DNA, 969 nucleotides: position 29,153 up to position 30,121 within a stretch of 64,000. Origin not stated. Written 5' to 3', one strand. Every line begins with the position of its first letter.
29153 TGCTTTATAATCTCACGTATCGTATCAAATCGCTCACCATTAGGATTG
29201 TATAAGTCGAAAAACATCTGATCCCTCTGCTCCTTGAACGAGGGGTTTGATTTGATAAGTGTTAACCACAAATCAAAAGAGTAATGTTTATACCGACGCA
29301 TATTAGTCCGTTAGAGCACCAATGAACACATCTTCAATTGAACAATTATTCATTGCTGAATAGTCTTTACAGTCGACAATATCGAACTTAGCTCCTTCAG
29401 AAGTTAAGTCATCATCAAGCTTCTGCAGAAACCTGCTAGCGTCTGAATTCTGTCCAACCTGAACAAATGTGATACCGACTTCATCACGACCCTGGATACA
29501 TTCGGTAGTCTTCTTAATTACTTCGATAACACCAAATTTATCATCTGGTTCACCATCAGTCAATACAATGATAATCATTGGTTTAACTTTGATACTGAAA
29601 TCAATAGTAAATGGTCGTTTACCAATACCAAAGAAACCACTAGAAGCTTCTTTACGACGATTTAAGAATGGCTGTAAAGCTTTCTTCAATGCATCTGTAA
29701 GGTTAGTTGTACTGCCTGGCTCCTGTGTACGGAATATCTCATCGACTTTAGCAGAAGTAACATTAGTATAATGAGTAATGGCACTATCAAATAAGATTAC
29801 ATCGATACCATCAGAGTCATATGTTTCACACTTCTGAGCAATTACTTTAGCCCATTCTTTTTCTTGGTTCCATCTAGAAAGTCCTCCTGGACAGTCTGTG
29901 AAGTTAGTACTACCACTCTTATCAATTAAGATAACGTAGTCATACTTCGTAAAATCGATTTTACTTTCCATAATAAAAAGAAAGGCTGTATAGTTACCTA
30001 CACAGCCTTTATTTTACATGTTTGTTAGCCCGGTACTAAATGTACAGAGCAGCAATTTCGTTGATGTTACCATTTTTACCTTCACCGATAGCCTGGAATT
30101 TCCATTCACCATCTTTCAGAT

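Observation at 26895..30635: Ter-type stress/biosynthetic cluster (TerC, PRTase, HAD-like, vWA/TerY-like, TerD) inside a phage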

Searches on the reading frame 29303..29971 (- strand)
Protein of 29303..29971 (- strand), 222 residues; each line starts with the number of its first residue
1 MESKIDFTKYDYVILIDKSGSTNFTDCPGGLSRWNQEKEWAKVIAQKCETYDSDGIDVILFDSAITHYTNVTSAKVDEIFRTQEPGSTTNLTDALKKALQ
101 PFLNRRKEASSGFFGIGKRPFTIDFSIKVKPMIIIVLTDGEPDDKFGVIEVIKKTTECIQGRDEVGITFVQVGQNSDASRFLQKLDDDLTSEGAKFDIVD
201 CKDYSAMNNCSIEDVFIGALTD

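Call 3: search_protein_families(library=pfam, proteins=[window:29303-29971:-], max_evalue=0.01)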
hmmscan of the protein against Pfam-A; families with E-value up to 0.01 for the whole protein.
window:29303-29971:- (222 aa): 2 families
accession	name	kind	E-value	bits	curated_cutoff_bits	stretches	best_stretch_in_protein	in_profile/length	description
PF00092.34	VWA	-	5.5e-09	36.9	23.8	1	13-185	3-150/174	von Willebrand factor type A domain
PF13519.12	VWA_2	-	1.4e-08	35.8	27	1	13-141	2-107/107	von Willebrand factor type A domain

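Call 4: search_protein_families(library=ncbifam, proteins=[window:29303-29971:-], max_evalue=0.01)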
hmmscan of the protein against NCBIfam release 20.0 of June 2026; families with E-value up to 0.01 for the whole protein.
window:29303-29971:- (222 aa): 0 families

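Call 8: search_protein_families(library=phrogs, proteins=[window:29303-29971:-], max_evalue=0.001)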
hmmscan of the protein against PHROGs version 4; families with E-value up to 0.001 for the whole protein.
window:29303-29971:- (222 aa): 2 families
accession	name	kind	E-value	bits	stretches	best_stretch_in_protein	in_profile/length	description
phrog_5359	-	unknown function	2.1e-14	54.6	1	49-206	62-201/229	-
phrog_7371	-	unknown function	0.00073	20.2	0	9-180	6-146/204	-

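Call 17: search_protein_families(library=padloc, proteins=[window:29303-29971:-], max_evalue=0.01)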
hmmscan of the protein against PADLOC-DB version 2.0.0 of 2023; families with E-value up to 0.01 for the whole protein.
window:29303-29971:- (222 aa): 0 families

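Call 29: find_homologous_proteins(query=window:29303-29971:-, max_evalue=0.00001)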
Query window:29303-29971:- (222 aa): 358 proteins with E <= 0.00001 among 509 candidates; the best 120 are listed.
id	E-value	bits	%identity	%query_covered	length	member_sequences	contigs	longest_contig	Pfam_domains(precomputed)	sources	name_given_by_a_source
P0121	8.4e-144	495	100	100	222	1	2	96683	PF00092.35,PF13519.13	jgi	-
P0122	1.6e-122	425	86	100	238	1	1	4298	PF00092.35,PF13519.13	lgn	-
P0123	2.4e-116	405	82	100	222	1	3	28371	PF00092.35,PF13519.13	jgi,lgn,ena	-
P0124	7.6e-92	325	69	98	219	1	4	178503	PF00092.35,PF13519.13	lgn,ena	-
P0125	2.6e-87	310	68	98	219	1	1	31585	PF00092.35,PF13519.13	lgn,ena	-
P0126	9.7e-67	243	53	99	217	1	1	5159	PF00092.35,PF13519.13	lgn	-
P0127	6.3e-66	240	54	99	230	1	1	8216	PF00092.35,PF13519.13,PF10138.16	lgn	-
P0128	2.9e-64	235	54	96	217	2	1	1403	PF00092.35,PF13519.13,PF10138.16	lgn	-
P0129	1.5e-54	203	49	99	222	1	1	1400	PF13519.13,PF10138.16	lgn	-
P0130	1.6e-52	196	47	99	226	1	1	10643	PF00092.35,PF13519.13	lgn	-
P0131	4.3e-52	195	47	99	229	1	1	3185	PF13519.13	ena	-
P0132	2.4e-51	192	47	99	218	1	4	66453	PF00092.35,PF13519.13,PF10138.16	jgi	jgi:uncharacterized protein with von Willebrand factor type A (vWA) domain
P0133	2.4e-50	189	49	99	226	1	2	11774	PF00092.35,PF13519.13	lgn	-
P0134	6.5e-50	188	46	99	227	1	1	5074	-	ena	-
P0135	2.3e-49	186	46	99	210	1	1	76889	PF00092.35,PF13519.13,PF10138.16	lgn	-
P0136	4.0e-49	185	44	98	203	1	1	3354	PF00092.35,PF13519.13,PF10138.16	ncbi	-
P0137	1.9e-46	176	44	99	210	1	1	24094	PF00092.35,PF13519.13,PF10138.16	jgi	-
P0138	4.7e-45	172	45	98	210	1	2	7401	PF00092.35,PF13519.13,PF10138.16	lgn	-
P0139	7.0e-45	171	43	99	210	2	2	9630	PF00092.35,PF13519.13,PF10138.16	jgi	jgi:uncharacterized protein YegL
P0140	9.4e-45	171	43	96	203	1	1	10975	PF00092.35,PF13519.13,PF10138.16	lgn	-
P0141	1.6e-44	170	44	98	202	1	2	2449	PF00092.35,PF13519.13,PF10138.16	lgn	-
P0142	1.8e-44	170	43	97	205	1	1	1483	PF00092.35,PF13519.13,PF10138.16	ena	-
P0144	2.4e-44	169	43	98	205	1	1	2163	PF00092.35,PF13519.13,PF10138.16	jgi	-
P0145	5.5e-44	168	45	98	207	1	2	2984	PF00092.35,PF13519.13,PF10138.16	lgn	-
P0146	9.2e-44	168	42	98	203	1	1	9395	PF00092.35,PF13519.13,PF10138.16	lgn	-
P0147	1.0e-43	167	42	99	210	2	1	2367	PF00092.35,PF13519.13,PF10138.16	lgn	-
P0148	1.8e-43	167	42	96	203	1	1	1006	PF00092.35,PF13519.13,PF10138.16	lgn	-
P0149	2.4e-43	166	43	98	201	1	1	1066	PF00092.35,PF13519.13,PF10138.16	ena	-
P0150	3.5e-43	166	42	99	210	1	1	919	PF00092.35,PF13519.13,PF10138.16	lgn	-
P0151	4.5e-43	165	41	97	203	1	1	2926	PF00092.35,PF13519.13,PF10138.16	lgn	-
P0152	5.0e-43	165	43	99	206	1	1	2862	PF00092.35,PF13519.13,PF10138.16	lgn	-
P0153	7.2e-43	165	42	100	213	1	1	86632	PF00092.35,PF13519.13,PF10138.16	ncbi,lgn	-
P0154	1.7e-42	163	44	98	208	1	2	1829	PF13519.13,PF10138.16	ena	-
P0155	2.0e-42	163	39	98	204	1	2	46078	PF00092.35,PF13519.13,PF10138.16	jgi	jgi:Mg-chelatase subunit ChlD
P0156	2.3e-42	163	43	99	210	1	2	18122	PF00092.35,PF13519.13,PF10138.16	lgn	-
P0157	3.7e-42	162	42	98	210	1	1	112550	PF00092.35,PF13519.13,PF10138.16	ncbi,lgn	-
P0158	7.1e-42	161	41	97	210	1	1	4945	PF00092.35,PF13519.13,PF10138.16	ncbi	-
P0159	8.6e-42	161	40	98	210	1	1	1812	PF00092.35,PF13519.13,PF10138.16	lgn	-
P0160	1.3e-41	161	41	100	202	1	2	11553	PF00092.35,PF13519.13,PF10138.16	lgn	-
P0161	1.4e-41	160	39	99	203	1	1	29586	PF00092.35,PF13519.13,PF10138.16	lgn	-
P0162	2.0e-41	160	43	97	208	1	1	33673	PF00092.35,PF13519.13,PF10138.16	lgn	-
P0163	2.2e-41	160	40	98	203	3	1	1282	PF00092.35,PF13519.13,PF10138.16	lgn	-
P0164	2.3e-41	160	41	98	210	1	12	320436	PF00092.35,PF13519.13,PF10138.16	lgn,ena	-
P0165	2.5e-41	160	41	97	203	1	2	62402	PF00092.35,PF13519.13,PF10138.16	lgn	-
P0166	4.3e-41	159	40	100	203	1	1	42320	PF00092.35,PF13519.13,PF10138.16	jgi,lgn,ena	-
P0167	4.9e-41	159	42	100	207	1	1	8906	PF00092.35,PF13519.13,PF10138.16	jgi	jgi:uncharacterized protein with von Willebrand factor type A (vWA) domain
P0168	5.9e-41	158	41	99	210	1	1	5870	PF00092.35,PF13519.13,PF10138.16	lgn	-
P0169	1.2e-40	157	42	100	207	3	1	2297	PF00092.35,PF13519.13,PF10138.16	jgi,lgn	jgi:uncharacterized protein with von Willebrand factor type A (vWA) domain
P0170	1.2e-40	157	41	99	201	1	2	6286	PF00092.35,PF13519.13,PF10138.16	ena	-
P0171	1.4e-40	157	40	98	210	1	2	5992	PF00092.35,PF13519.13,PF10138.16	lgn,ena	-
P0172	1.6e-40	157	40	99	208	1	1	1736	PF13519.13,PF10138.16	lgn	-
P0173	1.7e-40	157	42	95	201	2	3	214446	PF00092.35,PF13519.13,PF10138.16,PF07002.23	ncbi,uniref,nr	ncbi:vWA domain-containing protein [Laspinema olomoucense]|uniref:VWA domain-containing protein n=1 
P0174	2.9e-40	156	41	100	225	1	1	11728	PF13768.13,PF00092.35,PF13519.13,PF10138.16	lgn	-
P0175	1.0e-39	154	42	95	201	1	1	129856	PF13519.13,PF10138.16,PF07002.23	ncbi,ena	-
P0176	1.3e-39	154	42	95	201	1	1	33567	PF00092.35,PF13519.13,PF10138.16,PF07002.23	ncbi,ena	-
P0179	1.8e-39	154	40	95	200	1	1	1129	PF00092.35,PF13519.13,PF10138.16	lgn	-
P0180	2.2e-39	153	40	99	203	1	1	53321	PF00092.35,PF13519.13,PF10138.16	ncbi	-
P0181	2.3e-39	153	42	99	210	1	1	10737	PF00092.35,PF13519.13,PF10138.16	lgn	-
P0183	2.7e-39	153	40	95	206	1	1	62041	PF00092.35,PF13519.13,PF10138.16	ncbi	-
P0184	3.6e-39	153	41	96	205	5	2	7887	PF00092.35,PF13519.13,PF10138.16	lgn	-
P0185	4.3e-39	152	41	99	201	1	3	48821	PF00092.35,PF13519.13,PF10138.16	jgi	jgi:Mg-chelatase subunit ChlD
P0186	6.3e-39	152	42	95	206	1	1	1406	PF00092.35,PF13519.13,PF10138.16,PF07002.23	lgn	-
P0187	7.5e-39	152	41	95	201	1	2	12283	PF00092.35,PF13519.13,PF10138.16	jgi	jgi:vWA found in TerF C terminus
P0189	1.0e-38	151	41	95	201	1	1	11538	PF00092.35,PF13519.13,PF10138.16,PF07002.23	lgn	-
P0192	1.3e-38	151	39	96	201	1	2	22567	PF00092.35,PF13519.13,PF10138.16,PF07002.23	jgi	jgi:uncharacterized protein YegL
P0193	1.6e-38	150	41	98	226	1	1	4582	PF10138.16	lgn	-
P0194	2.5e-38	150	40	99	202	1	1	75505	PF00092.35,PF13519.13,PF10138.16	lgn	-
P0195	3.0e-38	150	40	98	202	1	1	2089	PF00092.35,PF13519.13,PF10138.16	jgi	jgi:uncharacterized protein with von Willebrand factor type A (vWA) domain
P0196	3.3e-38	149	39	98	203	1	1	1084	PF00092.35,PF13519.13,PF10138.16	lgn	-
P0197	3.6e-38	149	42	95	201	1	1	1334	PF00092.35,PF13519.13,PF10138.16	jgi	jgi:hypothetical protein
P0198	4.6e-38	149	40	95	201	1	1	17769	PF00092.35,PF13519.13,PF10138.16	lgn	-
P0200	5.3e-38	149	42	95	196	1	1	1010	PF00092.35,PF13519.13,PF10138.16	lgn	-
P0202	7.3e-38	148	40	97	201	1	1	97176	PF00092.35,PF13519.13,PF10138.16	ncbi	-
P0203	8.2e-38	148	41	95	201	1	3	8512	PF00092.35,PF13519.13,PF10138.16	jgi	jgi:von Willebrand factor type A domain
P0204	9.3e-38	148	41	95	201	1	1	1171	PF00092.35,PF13519.13,PF10138.16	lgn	-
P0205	9.4e-38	148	42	95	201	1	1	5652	PF00092.35,PF13519.13,PF10138.16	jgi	jgi:vWA found in TerF C terminus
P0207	1.3e-37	147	40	97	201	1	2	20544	PF00092.35,PF13519.13,PF10138.16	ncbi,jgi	ncbi:MAG: vWA domain-containing protein [Microcoleaceae cyanobacterium]|jgi:hypothetical protein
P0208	1.5e-37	147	38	97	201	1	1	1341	PF13519.13,PF10138.16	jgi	jgi:hypothetical protein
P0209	1.7e-37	147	40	95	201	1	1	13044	PF00092.35,PF13519.13,PF10138.16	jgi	jgi:vWA found in TerF C terminus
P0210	1.8e-37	147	43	98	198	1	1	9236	PF00092.35,PF13519.13,PF10138.16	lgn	-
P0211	1.9e-37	147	41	99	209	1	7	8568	PF00092.35,PF13519.13,PF10138.16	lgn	-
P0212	1.9e-37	147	39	97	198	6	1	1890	PF00092.35,PF13519.13,PF10138.16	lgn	-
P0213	1.9e-37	147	40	98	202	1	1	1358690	PF00092.35,PF13519.13,PF10138.16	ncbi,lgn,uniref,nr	ncbi:vWA domain-containing protein [Leptolyngbya ohadii]|uniref:vWA domain-containing protein n=1 Ta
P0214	1.9e-37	147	41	95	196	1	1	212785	PF13519.13,PF10138.16,PF07002.23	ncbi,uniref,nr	ncbi:hypothetical protein C7H19_09440 [Aphanothece hegewaldii CCALA 016]|uniref:VWFA domain-containi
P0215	2.3e-37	147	38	96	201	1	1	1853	PF00092.35,PF13519.13,PF10138.16,PF07002.23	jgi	jgi:uncharacterized protein YegL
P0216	2.4e-37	147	41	95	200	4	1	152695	PF13519.13,PF10138.16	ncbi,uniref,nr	ncbi:VWA domain-containing protein [Oxynema sp. CENA135]|uniref:vWA domain-containing protein n=1 Ta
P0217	2.5e-37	147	40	95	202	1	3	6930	PF13519.13,PF10138.16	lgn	-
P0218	2.9e-37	146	41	95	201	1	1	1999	PF00092.35,PF13519.13,PF10138.16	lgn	-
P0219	3.0e-37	146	38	96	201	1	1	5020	PF00092.35,PF13519.13,PF10138.16,PF07002.23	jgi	jgi:uncharacterized protein YegL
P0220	3.4e-37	146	42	95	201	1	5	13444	PF00092.35,PF13519.13,PF10138.16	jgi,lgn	jgi:vWA found in TerF C terminus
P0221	4.0e-37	146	38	95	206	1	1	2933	PF00092.35,PF13519.13,PF10138.16,PF07002.23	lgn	-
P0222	4.5e-37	146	38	95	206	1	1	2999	PF00092.35,PF13519.13,PF10138.16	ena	-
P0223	5.0e-37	146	40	95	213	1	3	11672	PF13519.13,PF10138.16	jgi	jgi:uncharacterized protein YegL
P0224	5.5e-37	145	40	95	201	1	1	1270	PF00092.35,PF13519.13,PF10138.16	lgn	-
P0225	5.7e-37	145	40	95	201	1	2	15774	PF00092.35,PF13519.13,PF10138.16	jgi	jgi:vWA found in TerF C terminus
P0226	5.7e-37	145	38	100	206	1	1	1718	PF00092.35,PF13519.13,PF10138.16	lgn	-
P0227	5.9e-37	145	39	98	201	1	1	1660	PF00092.35,PF13519.13,PF10138.16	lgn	-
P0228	6.5e-37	145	41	95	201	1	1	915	PF00092.35,PF13519.13,PF10138.16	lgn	-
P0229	7.3e-37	145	41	95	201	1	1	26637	PF00092.35,PF13519.13,PF10138.16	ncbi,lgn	-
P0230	8.4e-37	145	41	95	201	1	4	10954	PF00092.35,PF13519.13,PF10138.16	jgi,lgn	jgi:hypothetical protein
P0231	9.2e-37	145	40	95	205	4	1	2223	PF00092.35,PF13519.13,PF10138.16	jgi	jgi:uncharacterized protein with von Willebrand factor type A (vWA) domain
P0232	9.5e-37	145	40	99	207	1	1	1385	PF00092.35,PF13519.13,PF10138.16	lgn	-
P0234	1.0e-36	145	38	95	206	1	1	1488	PF00092.35,PF13519.13,PF10138.16,PF07002.23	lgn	-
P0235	1.1e-36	144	40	95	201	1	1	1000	PF00092.35,PF13519.13,PF10138.16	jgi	jgi:uncharacterized protein YegL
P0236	1.1e-36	144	41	95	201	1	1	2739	PF00092.35,PF13519.13,PF10138.16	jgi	jgi:uncharacterized protein with von Willebrand factor type A (vWA) domain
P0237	1.1e-36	144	38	96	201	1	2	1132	PF00092.35,PF13519.13,PF10138.16,PF07002.23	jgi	jgi:uncharacterized protein YegL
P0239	1.2e-36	144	42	95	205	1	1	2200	PF00092.35,PF13519.13,PF10138.16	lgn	-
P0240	1.3e-36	144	40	95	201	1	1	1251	PF13519.13,PF10138.16,PF07002.23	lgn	-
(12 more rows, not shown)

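Call 30: find_encoding_contigs(protein=P0132, flank=8000, max_places=1)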
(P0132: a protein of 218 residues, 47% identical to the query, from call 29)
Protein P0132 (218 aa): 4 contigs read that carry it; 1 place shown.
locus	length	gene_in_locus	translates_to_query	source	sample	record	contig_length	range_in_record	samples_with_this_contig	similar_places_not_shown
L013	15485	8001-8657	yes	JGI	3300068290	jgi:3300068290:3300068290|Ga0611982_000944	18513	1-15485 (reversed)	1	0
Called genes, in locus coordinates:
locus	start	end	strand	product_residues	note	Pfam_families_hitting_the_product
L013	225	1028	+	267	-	PF25283:DUF7873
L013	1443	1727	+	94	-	-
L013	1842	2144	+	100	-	PF12800:Fer4_4 (faint), PF12797:Fer4_2 (faint), PF00037:Fer4 (weak), PF12837:Fer4_6 (weak), PF13237:Fer4_10, PF12838:Fer4_7 (weak), PF13187:Fer4_9, PF00037:Fer4 (weak), +3 more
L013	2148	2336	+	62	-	-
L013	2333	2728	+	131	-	PF09424:YqeY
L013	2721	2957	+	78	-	-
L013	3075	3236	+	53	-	-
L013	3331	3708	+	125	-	-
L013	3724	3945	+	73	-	-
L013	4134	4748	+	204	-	-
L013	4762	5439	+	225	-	PF00702:Hydrolase (weak), PF13419:HAD_2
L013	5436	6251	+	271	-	PF15610:PRTase_3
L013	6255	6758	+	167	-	-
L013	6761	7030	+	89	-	-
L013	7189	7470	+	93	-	-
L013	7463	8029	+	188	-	PF02342:TerD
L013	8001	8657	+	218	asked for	PF00092:VWA, PF10138:vWA-TerF-like, PF13519:VWA_2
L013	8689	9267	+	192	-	PF02342:TerD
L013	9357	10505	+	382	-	PF01699:Na_Ca_ex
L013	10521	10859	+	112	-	-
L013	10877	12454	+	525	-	PF11443:DUF2828 (weak), PF25043:DUF7788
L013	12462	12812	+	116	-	-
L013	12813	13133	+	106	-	-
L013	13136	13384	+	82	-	-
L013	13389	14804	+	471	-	PF18127:NAMPT_N, PF04095:NAPRTase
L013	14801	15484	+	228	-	?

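Call 31: find_encoding_contigs(protein=P0165, flank=8000, max_places=1)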
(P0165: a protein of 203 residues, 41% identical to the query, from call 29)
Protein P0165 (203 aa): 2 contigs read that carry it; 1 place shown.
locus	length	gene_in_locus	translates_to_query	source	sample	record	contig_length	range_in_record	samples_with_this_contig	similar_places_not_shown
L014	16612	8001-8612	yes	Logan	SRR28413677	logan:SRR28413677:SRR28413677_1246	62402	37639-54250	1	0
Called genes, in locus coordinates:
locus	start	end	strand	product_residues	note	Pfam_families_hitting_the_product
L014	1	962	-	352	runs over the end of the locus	-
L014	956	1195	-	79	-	-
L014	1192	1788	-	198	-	-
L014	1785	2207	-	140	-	-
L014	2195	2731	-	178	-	-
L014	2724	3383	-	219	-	-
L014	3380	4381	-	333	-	-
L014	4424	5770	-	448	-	-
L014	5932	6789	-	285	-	-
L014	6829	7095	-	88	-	-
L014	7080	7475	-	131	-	-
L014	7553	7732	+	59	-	-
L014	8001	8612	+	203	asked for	PF00092:VWA, PF10138:vWA-TerF-like, PF13519:VWA_2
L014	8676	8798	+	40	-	-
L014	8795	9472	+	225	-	PF00702:Hydrolase, PF13419:HAD_2, PF13242:Hydrolase_like (weak)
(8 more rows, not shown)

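Call 32: find_encoding_contigs(protein=P0213, flank=8000, max_places=1)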
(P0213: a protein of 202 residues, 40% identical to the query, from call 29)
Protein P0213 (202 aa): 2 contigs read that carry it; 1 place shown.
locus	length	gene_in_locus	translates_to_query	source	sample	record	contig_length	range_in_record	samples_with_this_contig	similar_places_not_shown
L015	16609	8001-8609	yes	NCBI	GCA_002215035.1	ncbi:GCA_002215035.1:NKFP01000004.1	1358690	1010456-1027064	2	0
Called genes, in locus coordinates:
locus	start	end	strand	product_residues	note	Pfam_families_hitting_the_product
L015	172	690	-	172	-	PF20242:Emfourin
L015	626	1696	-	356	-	PF01447:Peptidase_M4, PF02868:Peptidase_M4_C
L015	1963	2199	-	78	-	-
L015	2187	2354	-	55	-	-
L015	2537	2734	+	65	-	-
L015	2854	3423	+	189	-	PF05685:Uma2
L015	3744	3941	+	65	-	-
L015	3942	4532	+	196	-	PF05685:Uma2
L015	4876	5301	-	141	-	-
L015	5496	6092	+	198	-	PF09988:DUF2227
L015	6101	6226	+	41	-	-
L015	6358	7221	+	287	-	PF01503:PRA-PH (faint), PF03819:MazG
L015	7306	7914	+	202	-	PF00092:VWA, PF10138:vWA-TerF-like, PF13519:VWA_2, PF07002:Copine (weak)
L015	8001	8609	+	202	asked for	PF00092:VWA (weak), PF10138:vWA-TerF-like (weak), PF13519:VWA_2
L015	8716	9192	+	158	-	-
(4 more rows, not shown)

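Call 43: search_protein_families(library=pfam, proteins=[window:29303-29971:-, P0124, P0127, P0132], max_evalue=1)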
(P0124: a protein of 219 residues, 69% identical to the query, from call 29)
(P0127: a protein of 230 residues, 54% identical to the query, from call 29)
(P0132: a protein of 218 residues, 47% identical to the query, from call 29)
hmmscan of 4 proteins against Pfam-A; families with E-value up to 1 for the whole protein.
window:29303-29971:- (222 aa): 3 families
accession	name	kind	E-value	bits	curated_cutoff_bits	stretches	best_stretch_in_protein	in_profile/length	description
PF00092.34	VWA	-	5.5e-09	36.9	23.8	1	13-185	3-150/174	von Willebrand factor type A domain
PF13519.12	VWA_2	-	1.4e-08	35.8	27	1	13-141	2-107/107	von Willebrand factor type A domain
PF14804.11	Jag_N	-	0.016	16.1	25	1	108-123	31-46/50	Jag N-terminus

P0124 (219 aa): 5 families
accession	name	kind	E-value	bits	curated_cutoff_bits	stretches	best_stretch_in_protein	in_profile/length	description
PF13519.12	VWA_2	-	8.3e-10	39.7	27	1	10-138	2-107/107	von Willebrand factor type A domain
PF00092.34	VWA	-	5.4e-08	33.7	23.8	1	10-171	3-139/174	von Willebrand factor type A domain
PF10138.15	vWA-TerF-like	-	0.0063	17.1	29.4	1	10-184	5-154/200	vWA found in TerF C terminus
PF14804.11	Jag_N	-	0.012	16.4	25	1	105-123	31-49/50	Jag N-terminus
PF07002.22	Copine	-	0.033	14.1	27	1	129-198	110-174/218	Copine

P0127 (230 aa): 4 families
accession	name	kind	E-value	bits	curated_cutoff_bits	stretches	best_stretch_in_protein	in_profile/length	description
PF13519.12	VWA_2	-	6.1e-08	33.7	27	1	21-148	3-106/107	von Willebrand factor type A domain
PF00092.34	VWA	-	1.9e-07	31.9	23.8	1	21-193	4-150/174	von Willebrand factor type A domain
PF10138.15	vWA-TerF-like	-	3.7e-07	30.9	29.4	1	20-225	5-184/200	vWA found in TerF C terminus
PF25611.1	KCTD_C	-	0.16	12.1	27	1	133-208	28-98/120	KCTD C-terminal domain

P0132 (218 aa): 8 families
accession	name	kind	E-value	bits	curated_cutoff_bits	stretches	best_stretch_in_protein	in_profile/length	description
PF13519.12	VWA_2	-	1.9e-09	38.5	27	1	31-137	3-107/107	von Willebrand factor type A domain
PF10138.15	vWA-TerF-like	-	4.8e-08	33.8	29.4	1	31-183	6-154/200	vWA found in TerF C terminus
PF00092.34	VWA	-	5.2e-08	33.7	23.8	1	31-181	4-150/174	von Willebrand factor type A domain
PF13768.12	VWA_3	-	0.0039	17.7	27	1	71-176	35-140/155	von Willebrand factor type A domain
PF07002.22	Copine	-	0.022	14.7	27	1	80-206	61-183/218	Copine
PF19419.5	DUF5983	-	0.1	13.4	27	1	52-85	49-82/90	Family of unknown function (DUF5983) C-terminal domain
PF14403.11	CP_ATPgrasp_2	-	0.11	11.9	32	1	88-140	104-156/374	Circularly permuted ATP-grasp type 2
PF04174.18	CP_ATPgrasp_1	-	0.14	11.6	23.1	1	87-140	104-156/332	A circularly permuted ATPgrasp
